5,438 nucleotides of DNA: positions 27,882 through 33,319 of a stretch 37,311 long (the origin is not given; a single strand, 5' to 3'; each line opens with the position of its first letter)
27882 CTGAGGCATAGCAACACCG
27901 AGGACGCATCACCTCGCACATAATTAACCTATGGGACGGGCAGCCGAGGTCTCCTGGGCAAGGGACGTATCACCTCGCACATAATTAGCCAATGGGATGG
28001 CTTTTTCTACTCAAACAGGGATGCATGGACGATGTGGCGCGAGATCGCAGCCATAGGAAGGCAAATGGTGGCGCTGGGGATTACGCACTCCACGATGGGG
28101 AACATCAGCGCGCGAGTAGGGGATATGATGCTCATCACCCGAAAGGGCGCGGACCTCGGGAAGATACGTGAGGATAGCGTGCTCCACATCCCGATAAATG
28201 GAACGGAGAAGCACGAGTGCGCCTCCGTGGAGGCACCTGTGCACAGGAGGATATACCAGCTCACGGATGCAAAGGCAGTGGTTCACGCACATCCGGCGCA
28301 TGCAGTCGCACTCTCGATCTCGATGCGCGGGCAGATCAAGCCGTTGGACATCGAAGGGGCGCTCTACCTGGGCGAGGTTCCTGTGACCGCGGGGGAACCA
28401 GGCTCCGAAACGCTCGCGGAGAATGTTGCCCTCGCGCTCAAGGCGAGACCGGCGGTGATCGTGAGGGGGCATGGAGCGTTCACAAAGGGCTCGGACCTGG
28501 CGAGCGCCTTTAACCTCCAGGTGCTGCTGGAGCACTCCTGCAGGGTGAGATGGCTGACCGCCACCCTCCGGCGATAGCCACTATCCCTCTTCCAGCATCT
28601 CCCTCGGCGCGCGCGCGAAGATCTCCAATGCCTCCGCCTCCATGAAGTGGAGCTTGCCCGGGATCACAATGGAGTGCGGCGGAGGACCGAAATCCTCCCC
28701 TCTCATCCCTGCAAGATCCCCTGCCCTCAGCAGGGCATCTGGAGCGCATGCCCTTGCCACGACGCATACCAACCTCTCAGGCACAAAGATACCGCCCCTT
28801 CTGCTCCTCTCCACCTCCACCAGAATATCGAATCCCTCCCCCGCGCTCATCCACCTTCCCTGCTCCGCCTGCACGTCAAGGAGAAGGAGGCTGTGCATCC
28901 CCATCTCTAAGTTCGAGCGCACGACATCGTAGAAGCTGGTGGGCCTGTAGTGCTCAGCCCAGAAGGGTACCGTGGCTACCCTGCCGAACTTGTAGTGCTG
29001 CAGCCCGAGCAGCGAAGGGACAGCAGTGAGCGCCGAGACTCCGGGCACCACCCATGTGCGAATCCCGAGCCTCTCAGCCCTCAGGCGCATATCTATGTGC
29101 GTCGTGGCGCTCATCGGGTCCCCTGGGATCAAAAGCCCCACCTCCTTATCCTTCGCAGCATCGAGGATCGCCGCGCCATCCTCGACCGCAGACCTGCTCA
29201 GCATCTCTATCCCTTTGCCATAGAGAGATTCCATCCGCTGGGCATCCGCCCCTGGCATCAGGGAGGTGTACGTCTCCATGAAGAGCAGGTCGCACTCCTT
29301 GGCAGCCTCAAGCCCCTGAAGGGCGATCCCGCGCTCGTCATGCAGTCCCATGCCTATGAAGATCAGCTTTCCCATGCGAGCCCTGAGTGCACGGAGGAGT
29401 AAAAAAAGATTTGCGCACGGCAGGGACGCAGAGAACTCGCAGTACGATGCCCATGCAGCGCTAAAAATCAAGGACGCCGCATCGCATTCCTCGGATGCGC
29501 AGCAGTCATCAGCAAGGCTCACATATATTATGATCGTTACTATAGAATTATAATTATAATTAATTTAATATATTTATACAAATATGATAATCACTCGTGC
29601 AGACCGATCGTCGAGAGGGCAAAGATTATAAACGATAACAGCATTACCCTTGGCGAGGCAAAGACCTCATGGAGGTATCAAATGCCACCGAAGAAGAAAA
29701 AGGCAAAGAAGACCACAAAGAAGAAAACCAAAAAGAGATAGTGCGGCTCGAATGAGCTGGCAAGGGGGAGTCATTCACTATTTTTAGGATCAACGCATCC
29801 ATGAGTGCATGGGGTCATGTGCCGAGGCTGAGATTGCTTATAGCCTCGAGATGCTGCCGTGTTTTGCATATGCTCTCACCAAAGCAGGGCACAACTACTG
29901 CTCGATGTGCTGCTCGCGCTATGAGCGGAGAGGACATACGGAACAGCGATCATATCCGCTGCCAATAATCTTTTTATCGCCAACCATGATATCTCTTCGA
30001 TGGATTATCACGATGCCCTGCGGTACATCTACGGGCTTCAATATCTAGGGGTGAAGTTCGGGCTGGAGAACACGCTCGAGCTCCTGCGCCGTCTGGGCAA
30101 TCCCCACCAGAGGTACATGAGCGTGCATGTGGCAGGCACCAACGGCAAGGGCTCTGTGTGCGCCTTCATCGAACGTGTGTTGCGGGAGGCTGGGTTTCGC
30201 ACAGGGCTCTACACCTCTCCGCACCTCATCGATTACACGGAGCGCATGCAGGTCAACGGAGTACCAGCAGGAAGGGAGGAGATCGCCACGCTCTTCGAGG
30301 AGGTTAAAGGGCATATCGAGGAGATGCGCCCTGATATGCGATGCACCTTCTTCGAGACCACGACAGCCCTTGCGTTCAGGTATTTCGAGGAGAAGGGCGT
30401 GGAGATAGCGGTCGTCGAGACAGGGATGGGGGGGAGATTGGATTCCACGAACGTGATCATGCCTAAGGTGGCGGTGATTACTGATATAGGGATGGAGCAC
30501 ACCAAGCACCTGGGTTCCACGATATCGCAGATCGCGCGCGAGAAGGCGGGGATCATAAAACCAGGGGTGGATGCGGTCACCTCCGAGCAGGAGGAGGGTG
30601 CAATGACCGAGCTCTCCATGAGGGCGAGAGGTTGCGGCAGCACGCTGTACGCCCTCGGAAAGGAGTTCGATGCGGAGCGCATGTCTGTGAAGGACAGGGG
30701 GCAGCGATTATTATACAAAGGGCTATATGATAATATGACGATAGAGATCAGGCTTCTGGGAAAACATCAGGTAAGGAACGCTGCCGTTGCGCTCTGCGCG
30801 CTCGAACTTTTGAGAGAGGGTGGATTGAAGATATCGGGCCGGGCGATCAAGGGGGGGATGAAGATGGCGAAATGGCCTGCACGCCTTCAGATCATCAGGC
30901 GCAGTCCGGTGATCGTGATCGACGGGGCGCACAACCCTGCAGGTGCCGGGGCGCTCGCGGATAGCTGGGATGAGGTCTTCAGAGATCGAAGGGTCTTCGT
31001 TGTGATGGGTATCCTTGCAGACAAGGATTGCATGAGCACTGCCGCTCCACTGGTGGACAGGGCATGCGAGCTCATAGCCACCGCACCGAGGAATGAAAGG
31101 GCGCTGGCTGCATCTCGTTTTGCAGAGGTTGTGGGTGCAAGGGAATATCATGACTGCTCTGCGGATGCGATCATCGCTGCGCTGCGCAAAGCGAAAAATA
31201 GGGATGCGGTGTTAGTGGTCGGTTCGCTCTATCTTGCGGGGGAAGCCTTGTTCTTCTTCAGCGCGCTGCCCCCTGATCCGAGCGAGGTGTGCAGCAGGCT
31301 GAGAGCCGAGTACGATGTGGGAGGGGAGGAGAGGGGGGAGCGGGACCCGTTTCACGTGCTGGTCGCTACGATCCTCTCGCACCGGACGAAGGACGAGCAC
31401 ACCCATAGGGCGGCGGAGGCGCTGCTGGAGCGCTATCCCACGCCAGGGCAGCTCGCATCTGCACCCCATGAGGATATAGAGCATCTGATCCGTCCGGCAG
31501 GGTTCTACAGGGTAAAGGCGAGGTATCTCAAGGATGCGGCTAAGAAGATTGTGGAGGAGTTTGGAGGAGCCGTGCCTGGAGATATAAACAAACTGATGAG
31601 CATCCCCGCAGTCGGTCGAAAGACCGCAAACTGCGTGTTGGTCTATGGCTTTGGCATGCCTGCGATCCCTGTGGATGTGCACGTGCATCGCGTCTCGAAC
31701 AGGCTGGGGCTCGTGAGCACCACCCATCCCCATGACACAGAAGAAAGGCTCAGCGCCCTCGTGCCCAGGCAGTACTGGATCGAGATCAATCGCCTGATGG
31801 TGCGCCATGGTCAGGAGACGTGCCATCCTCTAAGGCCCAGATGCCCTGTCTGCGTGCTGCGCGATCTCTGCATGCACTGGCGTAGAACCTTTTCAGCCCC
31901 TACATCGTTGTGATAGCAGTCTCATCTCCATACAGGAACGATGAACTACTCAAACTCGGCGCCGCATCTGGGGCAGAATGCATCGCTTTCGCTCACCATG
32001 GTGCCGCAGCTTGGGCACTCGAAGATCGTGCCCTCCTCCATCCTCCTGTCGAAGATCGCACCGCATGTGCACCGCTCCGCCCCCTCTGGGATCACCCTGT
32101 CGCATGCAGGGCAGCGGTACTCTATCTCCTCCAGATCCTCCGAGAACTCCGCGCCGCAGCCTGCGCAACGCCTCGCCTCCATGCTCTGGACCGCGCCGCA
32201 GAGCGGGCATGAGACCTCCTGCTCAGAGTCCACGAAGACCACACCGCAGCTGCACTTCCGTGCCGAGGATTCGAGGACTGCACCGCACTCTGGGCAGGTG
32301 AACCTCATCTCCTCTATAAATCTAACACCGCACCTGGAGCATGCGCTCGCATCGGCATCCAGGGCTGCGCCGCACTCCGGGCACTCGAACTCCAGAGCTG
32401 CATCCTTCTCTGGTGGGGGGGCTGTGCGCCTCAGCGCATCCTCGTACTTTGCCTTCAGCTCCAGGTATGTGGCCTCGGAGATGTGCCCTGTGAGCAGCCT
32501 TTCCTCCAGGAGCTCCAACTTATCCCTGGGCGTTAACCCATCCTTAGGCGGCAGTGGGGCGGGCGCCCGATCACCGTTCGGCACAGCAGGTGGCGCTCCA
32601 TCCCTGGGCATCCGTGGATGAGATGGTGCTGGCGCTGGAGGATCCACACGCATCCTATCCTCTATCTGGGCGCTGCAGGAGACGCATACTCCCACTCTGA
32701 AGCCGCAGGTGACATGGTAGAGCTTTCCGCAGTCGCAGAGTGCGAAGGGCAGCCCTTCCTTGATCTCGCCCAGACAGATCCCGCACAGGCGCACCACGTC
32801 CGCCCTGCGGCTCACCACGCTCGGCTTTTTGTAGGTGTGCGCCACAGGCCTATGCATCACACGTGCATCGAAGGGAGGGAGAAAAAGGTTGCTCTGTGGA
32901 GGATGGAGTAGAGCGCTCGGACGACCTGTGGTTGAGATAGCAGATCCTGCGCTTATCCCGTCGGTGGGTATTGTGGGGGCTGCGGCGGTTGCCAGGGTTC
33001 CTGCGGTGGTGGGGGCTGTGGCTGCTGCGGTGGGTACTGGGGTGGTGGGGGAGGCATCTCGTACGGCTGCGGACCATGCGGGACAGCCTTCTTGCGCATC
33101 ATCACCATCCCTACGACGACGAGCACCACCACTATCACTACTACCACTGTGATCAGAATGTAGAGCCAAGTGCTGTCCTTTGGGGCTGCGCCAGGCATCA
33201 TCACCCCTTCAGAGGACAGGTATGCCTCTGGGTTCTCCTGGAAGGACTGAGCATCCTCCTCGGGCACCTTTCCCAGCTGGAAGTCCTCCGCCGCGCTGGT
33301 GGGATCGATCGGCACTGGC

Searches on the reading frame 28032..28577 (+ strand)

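Call 7: search_protein_families(library=pfam, proteins=[window:28032-28577:+], max_evalue=0.01)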
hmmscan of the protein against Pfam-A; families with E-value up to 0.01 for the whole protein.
window:28032-28577:+ (181 aa): 1 family
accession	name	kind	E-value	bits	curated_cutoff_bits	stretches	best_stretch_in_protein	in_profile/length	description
PF00596.27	Aldolase_II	-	6.1e-41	140.8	22.2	1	3-173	1-182/183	Class II Aldolase and Adducin N-terminal domain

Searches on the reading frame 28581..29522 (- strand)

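Call 6: search_protein_families(library=pfam, proteins=[window:28581-29522:-], max_evalue=0.01)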
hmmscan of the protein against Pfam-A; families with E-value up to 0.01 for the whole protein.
window:28581-29522:- (313 aa): 1 family
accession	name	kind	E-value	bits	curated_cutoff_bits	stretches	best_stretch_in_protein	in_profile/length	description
PF00590.25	TP_methylase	-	3.4e-17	63.5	27.8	1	52-186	1-141/212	Tetrapyrrole (Corrin/Porphyrin) Methylases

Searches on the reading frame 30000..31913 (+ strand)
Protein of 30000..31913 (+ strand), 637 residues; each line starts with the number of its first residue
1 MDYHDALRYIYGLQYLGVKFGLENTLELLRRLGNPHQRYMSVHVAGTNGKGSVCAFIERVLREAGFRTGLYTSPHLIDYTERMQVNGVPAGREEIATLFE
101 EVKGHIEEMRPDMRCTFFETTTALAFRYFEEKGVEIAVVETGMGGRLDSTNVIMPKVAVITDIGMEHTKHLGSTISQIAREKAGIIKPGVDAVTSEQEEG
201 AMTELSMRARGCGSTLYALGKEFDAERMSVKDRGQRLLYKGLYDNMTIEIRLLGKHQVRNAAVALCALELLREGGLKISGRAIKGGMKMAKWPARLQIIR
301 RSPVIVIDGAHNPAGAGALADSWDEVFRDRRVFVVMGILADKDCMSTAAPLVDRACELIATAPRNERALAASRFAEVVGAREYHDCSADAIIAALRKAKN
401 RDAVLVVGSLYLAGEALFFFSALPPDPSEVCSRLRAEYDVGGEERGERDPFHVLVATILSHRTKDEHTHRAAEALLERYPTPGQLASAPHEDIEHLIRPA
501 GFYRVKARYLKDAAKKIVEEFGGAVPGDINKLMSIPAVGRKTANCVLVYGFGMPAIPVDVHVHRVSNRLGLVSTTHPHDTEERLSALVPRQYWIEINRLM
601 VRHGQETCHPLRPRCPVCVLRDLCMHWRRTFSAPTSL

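Call 7: search_protein_families(library=pfam, proteins=[window:30000-31913:+], max_evalue=0.01)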
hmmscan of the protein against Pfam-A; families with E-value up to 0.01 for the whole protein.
window:30000-31913:+ (637 aa): 4 families
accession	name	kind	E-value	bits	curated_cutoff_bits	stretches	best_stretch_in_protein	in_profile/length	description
PF00730.31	HhH-GPD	-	2e-26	92.8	26.2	1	455-589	1-107/108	HhH-GPD superfamily base excision DNA repair protein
PF08245.18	Mur_ligase_M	-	3.8e-17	63.3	24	1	44-267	1-199/200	Mur ligase middle domain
PF02875.26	Mur_ligase_C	-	1.3e-16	62.1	28.4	1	295-409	2-126/127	Mur ligase, glutamate ligase domain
PF00633.29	HHH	-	0.00093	19.4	24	1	521-549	2-30/30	Helix-hairpin-helix motif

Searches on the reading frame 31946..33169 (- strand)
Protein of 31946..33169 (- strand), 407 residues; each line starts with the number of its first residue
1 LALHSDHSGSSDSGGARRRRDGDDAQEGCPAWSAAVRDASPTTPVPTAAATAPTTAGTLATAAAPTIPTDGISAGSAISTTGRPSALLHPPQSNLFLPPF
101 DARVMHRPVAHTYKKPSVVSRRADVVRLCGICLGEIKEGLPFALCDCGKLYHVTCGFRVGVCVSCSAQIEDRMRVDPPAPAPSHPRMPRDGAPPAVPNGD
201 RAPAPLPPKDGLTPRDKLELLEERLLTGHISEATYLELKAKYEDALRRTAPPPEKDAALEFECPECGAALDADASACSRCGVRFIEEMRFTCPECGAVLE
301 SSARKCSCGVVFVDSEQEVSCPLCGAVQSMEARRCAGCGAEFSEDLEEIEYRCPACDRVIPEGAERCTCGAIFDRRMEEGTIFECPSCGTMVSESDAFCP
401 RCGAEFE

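Call 7: search_protein_families(library=pfam, proteins=[window:31946-33169:-], max_evalue=0.01)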
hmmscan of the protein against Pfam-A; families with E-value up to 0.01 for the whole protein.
window:31946-33169:- (407 aa): 11 families
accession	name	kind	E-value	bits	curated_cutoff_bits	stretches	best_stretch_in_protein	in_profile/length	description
PF13248.11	Zn_ribbon_3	-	1e-18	66.5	27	3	384-405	4-25/26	zinc-ribbon domain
PF13240.11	Zn_Ribbon_1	-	7.9e-16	57.7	25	2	385-405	2-22/23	zinc-ribbon domain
PF12773.13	DZR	-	4.6e-14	52.7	27.3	4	353-403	1-45/45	Double zinc ribbon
PF10571.15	UPF0547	-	5.9e-13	49.1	29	2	291-313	2-25/26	Uncharacterised protein family UPF0547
PF24460.1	DUF7575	-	1.3e-08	34.5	28.5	1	384-407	5-28/28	Domain of unknown function (DUF7575)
PF17032.10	Zn_ribbon_15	-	3.7e-07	31.3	28.9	0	356-403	43-73/73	zinc-ribbon family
PF07282.18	Cas12f1-like_TNB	-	0.00076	20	26.3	0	276-299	30-50/60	Cas12f1-like, TNB domain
PF08271.17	Zn_Ribbon_TF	-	0.00084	19.3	29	0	334-362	2-31/43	TFIIB zinc-binding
PF23455.1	DUF7129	-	0.0017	18.5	30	1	380-405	9-36/45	Domain of unknown function (DUF7129)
PF23548.1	Zn_ribbon_FGT1_2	-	0.0094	16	27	0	261-274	21-34/35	FORGETTER1 second zinc ribbon domain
PF18439.7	zf_UBZ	-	0.0098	16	25.6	0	290-304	3-17/32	Ubiquitin-Binding Zinc Finger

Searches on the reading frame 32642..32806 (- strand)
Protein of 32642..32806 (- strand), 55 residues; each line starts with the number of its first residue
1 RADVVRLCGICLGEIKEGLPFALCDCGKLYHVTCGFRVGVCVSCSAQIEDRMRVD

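Call 91: search_solved_structures(query=A4, max_evalue=10, show_alignments=2)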
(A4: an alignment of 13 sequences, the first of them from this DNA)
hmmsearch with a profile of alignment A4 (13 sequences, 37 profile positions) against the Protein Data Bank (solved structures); distinct sequences matched with E-value up to 10: 60.
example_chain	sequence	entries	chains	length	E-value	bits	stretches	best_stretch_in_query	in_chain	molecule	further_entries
1iym_A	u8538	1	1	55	0.0011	22.5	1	1-37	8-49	EL5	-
2ep4_A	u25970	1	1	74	0.0022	21.5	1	1-37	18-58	RING finger protein 24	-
2jrj_A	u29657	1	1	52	0.0049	20.5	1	1-37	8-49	Ring finger and CHY zinc finger domain containing protein 1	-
8i3x_A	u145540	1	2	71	0.0051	20.4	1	1-37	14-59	RING-type domain-containing protein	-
2ecm_A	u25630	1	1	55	0.0058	20.2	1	1-37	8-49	RING finger and CHY zinc finger domain-containing protein 1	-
2lxp_C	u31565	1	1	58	0.0084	19.7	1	1-37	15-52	E3 ubiquitin-protein ligase AMFR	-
2lxh_C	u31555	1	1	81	0.019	18.5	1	1-37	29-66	E3 ubiquitin-protein ligase AMFR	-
6a3z_A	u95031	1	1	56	0.022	18.4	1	1-37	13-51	E3 ubiquitin-protein ligase synoviolin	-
2kmk_A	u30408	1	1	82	0.022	18.4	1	1-26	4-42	Zinc finger protein Gfi-1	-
2yt5_A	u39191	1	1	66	0.027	18.1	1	1-31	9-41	Metal-response element-binding transcription factor 2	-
1faq_A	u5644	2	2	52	0.038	17.6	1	1-35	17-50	RAF-1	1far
5lg0_A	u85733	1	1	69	0.041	17.5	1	1-37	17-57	E3 ubiquitin-protein ligase Arkadia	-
2kiz_A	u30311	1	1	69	0.041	17.5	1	1-37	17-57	E3 ubiquitin-protein ligase Arkadia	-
5d0m_C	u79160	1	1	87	0.059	17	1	1-37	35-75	RING finger protein 165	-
9qal_A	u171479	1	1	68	0.06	17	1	1-37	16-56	E3 ubiquitin-protein ligase ARK2C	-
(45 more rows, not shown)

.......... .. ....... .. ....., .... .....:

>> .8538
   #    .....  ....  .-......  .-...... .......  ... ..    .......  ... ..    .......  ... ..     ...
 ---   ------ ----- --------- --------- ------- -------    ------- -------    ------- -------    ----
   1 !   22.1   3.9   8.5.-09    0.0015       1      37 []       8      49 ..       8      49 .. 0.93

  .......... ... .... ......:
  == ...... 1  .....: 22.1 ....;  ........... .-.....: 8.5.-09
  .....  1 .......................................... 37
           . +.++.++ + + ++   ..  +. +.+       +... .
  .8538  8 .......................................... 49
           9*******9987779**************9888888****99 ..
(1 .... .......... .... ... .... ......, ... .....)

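Call 92: search_protein_families(library=pfam, proteins=[window:32642-32806:-], max_evalue=1)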
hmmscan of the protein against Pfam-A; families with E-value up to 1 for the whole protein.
seq(55 aa): 6 families
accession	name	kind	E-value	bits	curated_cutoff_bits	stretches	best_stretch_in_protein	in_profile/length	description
PF13639.12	zf-RING_2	-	0.0017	19.1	27.3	1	7-37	2-32/44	Ring finger domain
PF17123.11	zf-RING_11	-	0.0038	17.3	27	1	8-34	2-28/29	RING-like zinc finger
PF14446.12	Prok-RING_1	-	0.011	16.1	29.1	1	7-44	6-44/54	Prokaryotic RING finger family 1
PF13771.12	zf-HC5HC2H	-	0.078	13.6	29.1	1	8-45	40-77/91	PHD-like zinc-binding domain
PF14634.12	zf-RING_5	-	0.078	13.4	27.9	1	8-45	2-42/43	zinc-RING finger domain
PF15616.11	TerY_C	-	0.2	12.2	28.4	1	18-48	83-112/129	TerY-C metal binding domain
